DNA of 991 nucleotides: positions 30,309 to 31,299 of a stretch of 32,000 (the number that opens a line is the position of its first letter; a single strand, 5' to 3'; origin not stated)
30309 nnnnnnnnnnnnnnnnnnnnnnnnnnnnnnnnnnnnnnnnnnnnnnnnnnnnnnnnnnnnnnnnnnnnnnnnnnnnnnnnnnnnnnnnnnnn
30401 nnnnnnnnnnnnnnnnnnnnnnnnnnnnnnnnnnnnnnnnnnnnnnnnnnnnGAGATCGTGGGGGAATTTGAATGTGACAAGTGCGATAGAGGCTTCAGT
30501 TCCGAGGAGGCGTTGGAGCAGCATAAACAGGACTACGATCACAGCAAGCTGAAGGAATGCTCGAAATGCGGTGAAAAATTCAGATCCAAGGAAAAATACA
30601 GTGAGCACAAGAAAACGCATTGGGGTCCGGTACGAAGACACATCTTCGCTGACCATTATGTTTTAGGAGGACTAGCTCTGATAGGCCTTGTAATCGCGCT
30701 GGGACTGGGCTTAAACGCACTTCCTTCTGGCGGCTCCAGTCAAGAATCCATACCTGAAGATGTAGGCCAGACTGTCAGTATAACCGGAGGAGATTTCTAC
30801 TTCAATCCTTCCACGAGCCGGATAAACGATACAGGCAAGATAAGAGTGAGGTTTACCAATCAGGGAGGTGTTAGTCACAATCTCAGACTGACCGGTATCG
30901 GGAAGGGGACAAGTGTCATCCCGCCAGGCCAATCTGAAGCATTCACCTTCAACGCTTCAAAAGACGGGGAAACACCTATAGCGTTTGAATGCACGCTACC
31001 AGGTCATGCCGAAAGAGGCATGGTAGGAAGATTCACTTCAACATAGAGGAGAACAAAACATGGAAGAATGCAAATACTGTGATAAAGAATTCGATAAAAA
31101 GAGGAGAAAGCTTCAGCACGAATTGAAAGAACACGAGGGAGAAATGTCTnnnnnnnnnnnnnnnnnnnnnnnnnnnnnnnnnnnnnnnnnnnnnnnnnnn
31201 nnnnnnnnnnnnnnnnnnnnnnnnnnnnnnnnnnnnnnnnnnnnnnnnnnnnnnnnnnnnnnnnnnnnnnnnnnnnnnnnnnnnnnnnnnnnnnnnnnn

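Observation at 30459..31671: Classical C2H2 zinc fingers tethered by one TM helix to exported metal-binding domains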

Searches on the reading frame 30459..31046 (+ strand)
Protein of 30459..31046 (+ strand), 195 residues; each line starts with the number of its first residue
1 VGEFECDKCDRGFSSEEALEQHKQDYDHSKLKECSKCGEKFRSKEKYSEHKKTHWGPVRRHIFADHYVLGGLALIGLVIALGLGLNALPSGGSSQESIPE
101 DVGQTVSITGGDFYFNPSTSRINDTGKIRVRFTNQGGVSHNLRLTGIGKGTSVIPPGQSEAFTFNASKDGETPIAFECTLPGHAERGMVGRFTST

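Call 3: search_protein_families(library=pfam, proteins=[window:30459-31046:+], max_evalue=1)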
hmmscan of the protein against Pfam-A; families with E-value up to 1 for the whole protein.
window:30459-31046:+ (195 aa): 23 families
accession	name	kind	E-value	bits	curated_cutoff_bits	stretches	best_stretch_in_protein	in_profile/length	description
PF13894.12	zf-C2H2_4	-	8.3e-07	29.6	27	2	33-54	2-23/24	C2H2-type zinc finger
PF00096.32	zf-C2H2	-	2.5e-06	28.1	25.2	2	4-24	1-21/23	Zinc finger, C2H2 type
PF00127.26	Copper-bind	-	8.5e-06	26.6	21.2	1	106-191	5-95/99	Copper binding proteins, plastocyanin/azurin family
PF13473.12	Cupredoxin_1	-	0.00017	22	27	1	103-173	20-89/104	Cupredoxin-like domain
PF12171.14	zf-C2H2_jaz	-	0.0011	19.5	22.6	1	4-23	2-21/27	Zinc-finger double-stranded RNA-binding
PF13913.12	zf-C2HC_2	-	0.0012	18.9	27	1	31-44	2-15/25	zinc-finger of a C2HC-type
PF13912.12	zf-C2H2_6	-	0.0044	17.4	25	1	4-23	2-21/27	C2H2-type zinc finger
PF13157.11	Enas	-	0.019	15.5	22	1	109-165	23-83/112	Endospore appendages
PF12756.13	zf-C2H2_2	-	0.029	15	26.9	1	3-32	50-79/100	C2H2 type zinc-finger (2 copies)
PF24666.1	zf-C2H2_fungi_2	-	0.033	14.5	27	1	6-23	3-20/26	Fungal C2H2 zinc finger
PF18439.7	zf_UBZ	-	0.036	14.2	25.6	0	4-22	3-20/32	Ubiquitin-Binding Zinc Finger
PF16622.11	zf-C2H2_11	-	0.06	13.5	27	0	5-23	6-24/29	zinc-finger C2H2-type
PF07731.20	Cu-oxidase_2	-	0.097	12.9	20.4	1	149-193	90-132/137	Multicopper oxidase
PF24071.1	Phage_zn_bind_3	-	0.1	12.9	27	0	6-25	18-37/46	Phage FDXHR zinc binding domain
PF00412.28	LIM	-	0.13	13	22.9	1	6-52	1-46/58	LIM domain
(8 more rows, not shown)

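Call 5: find_homologous_proteins(query=window:30459-31046:+)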
Query window:30459-31046:+ (195 aa): 11 proteins with E <= 0.001 among 353 candidates.
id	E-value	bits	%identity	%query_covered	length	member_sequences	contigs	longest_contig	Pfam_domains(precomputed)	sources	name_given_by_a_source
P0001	1.2e-121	422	93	100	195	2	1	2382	PF13894.13,PF00127.27,PF00096.33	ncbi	ncbi:MAG: C2H2-type zinc finger protein [Candidatus Halalkalibacterium sp. M3_1C_030]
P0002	2.9e-120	417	92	100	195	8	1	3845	PF13894.13,PF00096.33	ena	-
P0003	1.2e-110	386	84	100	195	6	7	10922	PF13894.13,PF00127.27,PF00096.33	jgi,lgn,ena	jgi:plastocyanin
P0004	7.3e-77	275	59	100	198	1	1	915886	PF13894.13,PF00096.33,PF13912.13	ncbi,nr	ncbi:hypothetical protein GKQ38_02480 [Candidatus Nanohaloarchaea archaeon]|nr:hypothetical protein 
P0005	1.6e-73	265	59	99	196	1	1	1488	PF13894.13,PF00096.33,PF13912.13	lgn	-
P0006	3.7e-67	244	84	63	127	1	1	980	PF13894.13,PF00096.33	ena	-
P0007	1.6e-66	242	52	100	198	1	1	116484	PF13894.13,PF13473.13,PF00096.33,PF13912.13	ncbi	ncbi:MAG: C2H2-type zinc finger protein [Candidatus Nanosalina sp.]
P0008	4.0e-66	240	50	99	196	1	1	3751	PF13894.13,PF00127.27,PF16622.12,PF13473.13,PF00096.33,PF13912.13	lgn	-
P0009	7.8e-47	177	42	96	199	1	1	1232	PF13894.13,PF00127.27,PF16622.12,PF13473.13,PF00096.33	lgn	-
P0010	1.5e-41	160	43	97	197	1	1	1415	PF13894.13,PF00127.27,PF13473.13,PF00096.33,PF12171.15,PF13912.13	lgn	-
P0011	1.2e-12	66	32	44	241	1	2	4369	PF00127.27,PF13473.13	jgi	jgi:uncharacterized cupredoxin-like copper-binding protein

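Call 6: search_protein_families(library=ncbifam, proteins=[window:30459-31046:+], max_evalue=1)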
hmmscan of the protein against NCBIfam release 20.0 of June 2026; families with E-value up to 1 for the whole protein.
window:30459-31046:+ (195 aa): 7 families
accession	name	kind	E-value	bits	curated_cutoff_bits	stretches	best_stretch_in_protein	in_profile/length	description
NF051440.1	CuResCopIPSEAE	equivalog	3.5e-07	30.2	280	2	153-193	139-177/180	copper-resistant cuproprotein CopI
NF047895.1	CuResCopI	equivalog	0.003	17.3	200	1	152-190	136-172/176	copper-resistant cuproprotein CopI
TIGR03095.1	rusti_cyanin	equivalog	0.0077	16.4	146.7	1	149-191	99-144/148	rusticyanin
TIGR03102.1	halo_cynanin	subfamily_domain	0.012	15.7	93.8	1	106-190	30-110/115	halocyanin domain-containing protein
TIGR02376.1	Cu_nitrite_red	equivalog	0.13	11.6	296.3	1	129-190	72-140/326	copper-containing nitrite reductase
NF001753.0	PRK00481.1-3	subfamily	0.15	11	243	1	3-42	122-160/252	NAD-dependent protein deacylase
TIGR04104.1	cxxc_20_cxxc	subfamily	0.28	11.6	45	1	5-48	2-42/93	TIGR04104 family putative zinc finger protein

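Call 38: find_encoding_contigs(protein=P0007, flank=10000, max_places=1)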
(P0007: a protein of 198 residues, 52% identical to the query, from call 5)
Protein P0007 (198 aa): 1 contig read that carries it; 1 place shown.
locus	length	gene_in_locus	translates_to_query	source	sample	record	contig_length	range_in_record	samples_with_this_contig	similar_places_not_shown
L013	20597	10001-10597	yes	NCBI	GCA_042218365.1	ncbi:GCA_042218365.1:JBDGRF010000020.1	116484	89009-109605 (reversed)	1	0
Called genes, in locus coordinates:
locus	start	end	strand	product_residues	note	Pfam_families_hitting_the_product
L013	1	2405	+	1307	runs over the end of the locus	PF19077:Big_13 (faint), PF13750:Big_3_3 (faint), PF15418:DUF4625 (faint)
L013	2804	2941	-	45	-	-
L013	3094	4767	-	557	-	PF00749:tRNA-synt_1c, PF03950:tRNA-synt_1c_C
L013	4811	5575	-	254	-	PF01209:Ubie_methyltran, PF13489:Methyltransf_23, PF13847:Methyltransf_31, PF08241:Methyltransf_11, PF08242:Methyltransf_12, PF13649:Methyltransf_25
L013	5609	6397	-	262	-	PF01209:Ubie_methyltran, PF02353:CMAS (weak), PF13489:Methyltransf_23, PF13847:Methyltransf_31, PF08241:Methyltransf_11, PF08242:Methyltransf_12, PF13649:Methyltransf_25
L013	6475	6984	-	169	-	PF00924:MS_channel_2nd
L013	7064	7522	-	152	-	PF13473:Cupredoxin_1, PF00127:Copper-bind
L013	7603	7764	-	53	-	-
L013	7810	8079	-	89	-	PF12840:HTH_20 (weak)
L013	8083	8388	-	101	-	-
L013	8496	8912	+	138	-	PF07681:DoxX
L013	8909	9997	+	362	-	PF13098:Thioredoxin_2 (weak), PF13462:Thioredoxin_4, PF01323:DSBA (faint), PF13473:Cupredoxin_1, PF00127:Copper-bind (weak)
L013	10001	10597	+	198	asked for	PF00096:zf-C2H2 (faint), PF13894:zf-C2H2_4 (faint), PF13912:zf-C2H2_6 (faint), PF13473:Cupredoxin_1 (weak)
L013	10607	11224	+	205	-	-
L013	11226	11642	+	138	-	PF07291:MauE, PF07681:DoxX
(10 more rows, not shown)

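Call 46: predict_structure(alignment_id=A1)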
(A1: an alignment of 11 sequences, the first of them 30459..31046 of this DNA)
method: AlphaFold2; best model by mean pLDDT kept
length: 195 residues; sequences in the alignment: 11
mean_pLDDT: 77.1   pTM: 0.49
mean pLDDT of the five models: 77.1, 73.2, 72.9, 71.5, 68.7
residues with pLDDT >= 90: 58; 70-90: 81; 50-70: 45; < 50: 11
segments of 3 or more residues with pLDDT < 50: 87-96
pLDDT, mean of each block of 10 residues (from residue 1): 70 79 74 75 75 65 54 61 47 48 90 92 89 94 90 94 81 89 90 88
secondary structure, 60 per line:
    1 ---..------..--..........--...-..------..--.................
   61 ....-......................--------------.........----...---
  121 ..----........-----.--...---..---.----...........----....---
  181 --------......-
elements in order: H16-25 H44-64 H66-87 E102-110 E115-117 E127-134 E143-145 E159-165 H166-169 E174-177 E189-194

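Call 83: search_dna_similar(query=window:30459-31046:+, collection=plasmids, mode=protein, max_evalue=0.001, max_rows=15)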
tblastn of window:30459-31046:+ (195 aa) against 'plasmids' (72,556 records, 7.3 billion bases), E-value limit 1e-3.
Records with a match: 2; places in all: 2; records where one place covers at least 80% of the query: 0.
Best place of each record, by identity: <60% 2.
By first word of the organism name: Metabacillus 1; Bacillus 1.
By predicted mobility (MOB-suite, as given by PLSDB): non-mobilizable 2.
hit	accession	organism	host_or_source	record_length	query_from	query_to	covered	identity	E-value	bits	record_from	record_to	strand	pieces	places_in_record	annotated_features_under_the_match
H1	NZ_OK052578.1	Metabacillus dongyingensis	white elm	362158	104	190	45%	28.7%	1e-5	52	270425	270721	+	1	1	cupredoxin domain-containing protein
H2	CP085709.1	Bacillus sp. CMF21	single cell,soil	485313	104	190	45%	28.7%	1e-5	52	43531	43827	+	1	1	cupredoxin domain-containing protein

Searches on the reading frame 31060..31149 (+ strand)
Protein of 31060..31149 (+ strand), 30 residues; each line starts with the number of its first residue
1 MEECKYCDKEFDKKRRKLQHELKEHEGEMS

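Call 79: search_solved_structures(query=A6, max_evalue=1, show_alignments=0)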
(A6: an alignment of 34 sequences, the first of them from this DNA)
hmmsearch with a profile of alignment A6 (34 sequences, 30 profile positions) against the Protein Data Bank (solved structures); distinct sequences matched with E-value up to 1: 202 (the best 60 are shown).
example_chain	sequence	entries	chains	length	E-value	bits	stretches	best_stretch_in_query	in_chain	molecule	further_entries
2i13_A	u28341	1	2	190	3.3e-22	81.4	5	3-22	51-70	Aart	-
5v3g_D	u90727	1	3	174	2.1e-17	66.1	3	3-22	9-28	PR domain zinc finger protein 9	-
5v3m_C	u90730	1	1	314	3.2e-17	65.5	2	2-21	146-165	Zinc finger protein 568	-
5v3j_E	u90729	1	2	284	1.5e-16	63.3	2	2-21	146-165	Zinc finger protein 568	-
5egb_A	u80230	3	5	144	3e-16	62.4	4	3-22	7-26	Histone-lysine N-methyltransferase PRDM9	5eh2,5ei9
5wjq_D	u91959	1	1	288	5.4e-16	61.6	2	2-21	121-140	Zinc finger protein 568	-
5yel_A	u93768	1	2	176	2.8e-11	46.5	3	2-20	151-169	Transcriptional repressor CTCF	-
9dei_F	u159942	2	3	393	3.6e-11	46.1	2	1-29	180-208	RNA-editing complex protein MP42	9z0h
2m0d_A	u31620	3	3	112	4.7e-11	45.8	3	3-20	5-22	Zinc finger and BTB domain-containing protein 17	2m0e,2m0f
8ssu_A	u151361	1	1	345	8.1e-11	45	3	2-20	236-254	Transcriptional repressor CTCF,LIM domain-binding protein 1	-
1mey_C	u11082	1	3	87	2.3e-10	43.6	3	3-22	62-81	CONSENSUS ZINC FINGER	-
8ssq_A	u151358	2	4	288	4.3e-09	39.5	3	2-20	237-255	Transcriptional repressor CTCF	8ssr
1x6h_A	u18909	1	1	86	7.9e-08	35.5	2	2-20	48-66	Transcriptional repressor CTCF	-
6ml2_A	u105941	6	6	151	9.1e-08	35.3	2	2-22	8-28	Zinc finger and BTB domain-containing protein 24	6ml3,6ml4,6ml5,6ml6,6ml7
8cuc_E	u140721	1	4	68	1.9e-07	34.3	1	4-22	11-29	Sal-like protein 4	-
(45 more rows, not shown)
